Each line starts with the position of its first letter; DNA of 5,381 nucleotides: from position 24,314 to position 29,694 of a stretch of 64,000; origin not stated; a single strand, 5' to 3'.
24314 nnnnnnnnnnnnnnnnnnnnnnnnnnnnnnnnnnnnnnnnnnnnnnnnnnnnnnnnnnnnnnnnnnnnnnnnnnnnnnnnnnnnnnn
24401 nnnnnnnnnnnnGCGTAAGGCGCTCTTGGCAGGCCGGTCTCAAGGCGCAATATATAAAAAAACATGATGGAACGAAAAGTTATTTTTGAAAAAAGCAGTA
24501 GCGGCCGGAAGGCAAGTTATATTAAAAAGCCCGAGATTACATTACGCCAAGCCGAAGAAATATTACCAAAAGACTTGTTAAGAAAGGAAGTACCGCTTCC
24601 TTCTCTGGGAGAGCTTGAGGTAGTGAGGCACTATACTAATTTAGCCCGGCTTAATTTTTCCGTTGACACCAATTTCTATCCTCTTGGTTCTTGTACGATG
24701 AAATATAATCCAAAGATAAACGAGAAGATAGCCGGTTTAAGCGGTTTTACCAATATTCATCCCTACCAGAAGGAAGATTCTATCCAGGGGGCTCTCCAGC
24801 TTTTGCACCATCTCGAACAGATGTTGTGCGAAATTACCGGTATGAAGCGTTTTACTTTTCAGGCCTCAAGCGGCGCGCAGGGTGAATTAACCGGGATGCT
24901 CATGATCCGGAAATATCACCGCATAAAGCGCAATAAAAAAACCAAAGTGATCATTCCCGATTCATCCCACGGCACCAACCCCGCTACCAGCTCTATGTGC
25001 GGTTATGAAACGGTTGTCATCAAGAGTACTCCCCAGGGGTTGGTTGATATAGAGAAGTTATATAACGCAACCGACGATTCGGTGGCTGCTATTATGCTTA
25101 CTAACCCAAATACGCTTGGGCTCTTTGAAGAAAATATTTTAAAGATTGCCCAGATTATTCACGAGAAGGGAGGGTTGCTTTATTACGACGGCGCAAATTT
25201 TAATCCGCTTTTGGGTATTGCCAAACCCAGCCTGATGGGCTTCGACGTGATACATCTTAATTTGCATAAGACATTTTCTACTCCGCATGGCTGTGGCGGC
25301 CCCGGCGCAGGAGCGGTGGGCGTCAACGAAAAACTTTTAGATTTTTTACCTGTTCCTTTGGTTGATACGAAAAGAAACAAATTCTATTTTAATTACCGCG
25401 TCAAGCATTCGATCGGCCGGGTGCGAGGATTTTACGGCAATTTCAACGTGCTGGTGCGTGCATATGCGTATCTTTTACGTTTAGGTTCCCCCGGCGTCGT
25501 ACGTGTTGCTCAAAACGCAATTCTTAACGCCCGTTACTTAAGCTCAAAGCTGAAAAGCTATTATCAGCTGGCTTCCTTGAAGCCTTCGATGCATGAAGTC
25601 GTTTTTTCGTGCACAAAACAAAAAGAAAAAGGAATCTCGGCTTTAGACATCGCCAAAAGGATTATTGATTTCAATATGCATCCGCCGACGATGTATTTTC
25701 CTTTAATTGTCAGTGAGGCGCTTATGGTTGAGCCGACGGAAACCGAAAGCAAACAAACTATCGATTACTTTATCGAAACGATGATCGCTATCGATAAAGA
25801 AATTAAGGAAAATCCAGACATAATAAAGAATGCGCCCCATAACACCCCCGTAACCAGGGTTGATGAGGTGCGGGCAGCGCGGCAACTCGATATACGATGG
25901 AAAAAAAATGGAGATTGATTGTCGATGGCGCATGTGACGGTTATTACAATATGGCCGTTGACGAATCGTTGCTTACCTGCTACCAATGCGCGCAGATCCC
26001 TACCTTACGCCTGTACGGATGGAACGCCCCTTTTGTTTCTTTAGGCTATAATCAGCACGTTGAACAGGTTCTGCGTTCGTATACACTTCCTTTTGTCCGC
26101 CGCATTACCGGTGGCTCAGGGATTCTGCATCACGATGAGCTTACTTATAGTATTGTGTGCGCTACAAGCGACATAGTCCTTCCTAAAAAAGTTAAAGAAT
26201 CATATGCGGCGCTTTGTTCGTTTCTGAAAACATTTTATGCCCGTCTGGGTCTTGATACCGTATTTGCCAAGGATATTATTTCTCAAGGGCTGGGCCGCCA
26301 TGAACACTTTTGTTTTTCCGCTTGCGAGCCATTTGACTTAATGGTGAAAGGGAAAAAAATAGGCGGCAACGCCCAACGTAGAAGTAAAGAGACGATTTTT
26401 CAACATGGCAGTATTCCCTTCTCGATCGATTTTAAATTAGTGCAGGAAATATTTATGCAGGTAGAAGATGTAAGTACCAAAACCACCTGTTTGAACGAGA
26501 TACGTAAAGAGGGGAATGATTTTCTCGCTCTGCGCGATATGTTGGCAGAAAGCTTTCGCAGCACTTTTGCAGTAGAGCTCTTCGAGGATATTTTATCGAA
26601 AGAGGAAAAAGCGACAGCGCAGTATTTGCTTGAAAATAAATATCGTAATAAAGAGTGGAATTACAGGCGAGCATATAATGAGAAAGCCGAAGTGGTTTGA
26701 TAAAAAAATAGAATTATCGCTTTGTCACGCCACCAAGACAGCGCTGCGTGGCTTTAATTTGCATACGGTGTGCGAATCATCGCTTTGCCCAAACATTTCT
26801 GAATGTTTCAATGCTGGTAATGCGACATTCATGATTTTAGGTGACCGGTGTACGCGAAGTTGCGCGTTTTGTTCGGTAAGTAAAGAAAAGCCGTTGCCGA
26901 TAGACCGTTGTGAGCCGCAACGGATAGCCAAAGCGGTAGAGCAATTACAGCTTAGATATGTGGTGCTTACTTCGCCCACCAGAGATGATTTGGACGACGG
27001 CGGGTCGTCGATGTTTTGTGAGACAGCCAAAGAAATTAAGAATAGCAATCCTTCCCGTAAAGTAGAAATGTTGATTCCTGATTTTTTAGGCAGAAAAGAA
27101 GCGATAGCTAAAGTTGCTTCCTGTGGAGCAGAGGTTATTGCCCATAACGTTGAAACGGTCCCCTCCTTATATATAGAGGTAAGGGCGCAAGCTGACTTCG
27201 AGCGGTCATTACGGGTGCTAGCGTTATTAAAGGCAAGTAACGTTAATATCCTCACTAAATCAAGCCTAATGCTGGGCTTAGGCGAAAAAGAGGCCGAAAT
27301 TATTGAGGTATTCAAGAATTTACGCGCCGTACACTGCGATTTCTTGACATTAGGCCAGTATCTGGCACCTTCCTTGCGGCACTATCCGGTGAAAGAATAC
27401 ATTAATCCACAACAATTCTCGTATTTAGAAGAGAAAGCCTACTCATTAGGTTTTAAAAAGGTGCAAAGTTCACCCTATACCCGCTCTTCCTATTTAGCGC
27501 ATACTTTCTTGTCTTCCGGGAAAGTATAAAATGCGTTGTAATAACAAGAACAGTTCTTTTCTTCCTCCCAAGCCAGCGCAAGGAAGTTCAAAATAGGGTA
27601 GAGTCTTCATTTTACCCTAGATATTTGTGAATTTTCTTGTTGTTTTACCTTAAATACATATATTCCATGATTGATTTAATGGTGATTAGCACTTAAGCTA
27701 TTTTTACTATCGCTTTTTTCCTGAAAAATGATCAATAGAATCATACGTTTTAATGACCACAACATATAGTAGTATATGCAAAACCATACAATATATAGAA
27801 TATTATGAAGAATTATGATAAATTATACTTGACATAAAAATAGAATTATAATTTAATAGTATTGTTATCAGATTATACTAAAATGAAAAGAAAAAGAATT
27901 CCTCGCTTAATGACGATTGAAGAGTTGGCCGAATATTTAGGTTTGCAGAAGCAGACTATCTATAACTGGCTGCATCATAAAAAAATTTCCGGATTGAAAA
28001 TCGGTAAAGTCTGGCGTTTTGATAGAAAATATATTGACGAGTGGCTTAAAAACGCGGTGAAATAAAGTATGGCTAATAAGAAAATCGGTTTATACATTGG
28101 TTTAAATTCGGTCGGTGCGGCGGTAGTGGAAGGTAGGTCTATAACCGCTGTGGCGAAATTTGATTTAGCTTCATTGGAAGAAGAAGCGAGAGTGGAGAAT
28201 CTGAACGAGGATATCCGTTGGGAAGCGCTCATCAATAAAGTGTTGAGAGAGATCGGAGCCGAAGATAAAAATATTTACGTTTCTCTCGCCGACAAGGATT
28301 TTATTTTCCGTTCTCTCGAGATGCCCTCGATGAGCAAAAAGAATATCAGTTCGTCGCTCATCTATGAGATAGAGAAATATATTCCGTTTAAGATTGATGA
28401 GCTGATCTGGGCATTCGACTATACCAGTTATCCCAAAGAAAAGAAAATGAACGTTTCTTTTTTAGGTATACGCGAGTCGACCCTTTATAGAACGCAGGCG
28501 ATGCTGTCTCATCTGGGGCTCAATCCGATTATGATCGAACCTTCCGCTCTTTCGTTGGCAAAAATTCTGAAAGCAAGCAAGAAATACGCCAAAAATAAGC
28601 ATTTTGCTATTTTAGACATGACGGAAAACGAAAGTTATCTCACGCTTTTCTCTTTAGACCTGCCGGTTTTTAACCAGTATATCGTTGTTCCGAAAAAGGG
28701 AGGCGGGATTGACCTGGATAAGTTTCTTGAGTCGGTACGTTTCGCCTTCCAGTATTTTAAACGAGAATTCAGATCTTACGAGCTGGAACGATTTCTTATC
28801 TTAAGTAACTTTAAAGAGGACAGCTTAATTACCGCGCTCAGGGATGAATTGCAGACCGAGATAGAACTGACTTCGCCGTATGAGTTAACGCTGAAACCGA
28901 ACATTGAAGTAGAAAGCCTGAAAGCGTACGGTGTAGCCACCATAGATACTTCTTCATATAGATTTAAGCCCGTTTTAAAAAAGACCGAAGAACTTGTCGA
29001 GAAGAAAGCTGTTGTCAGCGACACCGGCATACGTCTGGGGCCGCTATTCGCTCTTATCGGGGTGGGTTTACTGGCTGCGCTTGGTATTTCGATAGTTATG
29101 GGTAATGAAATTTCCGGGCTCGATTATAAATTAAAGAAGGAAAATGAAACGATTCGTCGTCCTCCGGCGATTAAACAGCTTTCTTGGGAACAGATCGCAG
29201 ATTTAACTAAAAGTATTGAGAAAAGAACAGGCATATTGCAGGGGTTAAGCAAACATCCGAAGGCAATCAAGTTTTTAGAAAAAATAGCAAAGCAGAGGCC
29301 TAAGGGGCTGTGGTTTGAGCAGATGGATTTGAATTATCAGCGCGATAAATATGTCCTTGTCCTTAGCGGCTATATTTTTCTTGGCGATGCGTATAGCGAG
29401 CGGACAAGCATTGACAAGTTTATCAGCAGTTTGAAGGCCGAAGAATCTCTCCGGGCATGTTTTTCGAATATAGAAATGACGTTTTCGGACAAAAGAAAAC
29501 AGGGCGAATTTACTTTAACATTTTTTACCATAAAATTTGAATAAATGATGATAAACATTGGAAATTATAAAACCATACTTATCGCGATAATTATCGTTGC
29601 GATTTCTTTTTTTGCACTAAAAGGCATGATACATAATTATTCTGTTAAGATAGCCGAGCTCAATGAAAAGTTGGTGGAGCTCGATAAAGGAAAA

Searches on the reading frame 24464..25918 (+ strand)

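Call 89: search_protein_families(library=pfam, proteins=[window:24464-25918:+], max_evalue=0.00001)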
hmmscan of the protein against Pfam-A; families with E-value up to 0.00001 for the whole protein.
window:24464-25918:+ (484 aa): 2 families
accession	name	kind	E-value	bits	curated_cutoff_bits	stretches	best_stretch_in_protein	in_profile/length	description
PF21478.3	GcvP2_C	-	1.4e-26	93.2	27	1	349-450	2-105/122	Glycine dehydrogenase, C-terminal domain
PF02347.22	GDC-P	-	2.5e-14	53.4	26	1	35-300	32-288/429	Glycine cleavage system P-protein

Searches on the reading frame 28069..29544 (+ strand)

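Call 89: search_protein_families(library=pfam, proteins=[window:28069-29544:+], max_evalue=0.00001)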
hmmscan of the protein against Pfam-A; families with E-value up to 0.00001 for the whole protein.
window:28069-29544:+ (491 aa): 2 families
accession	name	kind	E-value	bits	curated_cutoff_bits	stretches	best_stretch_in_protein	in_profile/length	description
PF11104.14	PilM_2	-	9.5e-09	35.1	27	1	29-195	24-198/340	Type IV pilus assembly protein PilM;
PF05134.19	T2SSL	-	5.7e-06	26.3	25.5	1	59-163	37-138/231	Type II secretion system (T2SS), protein L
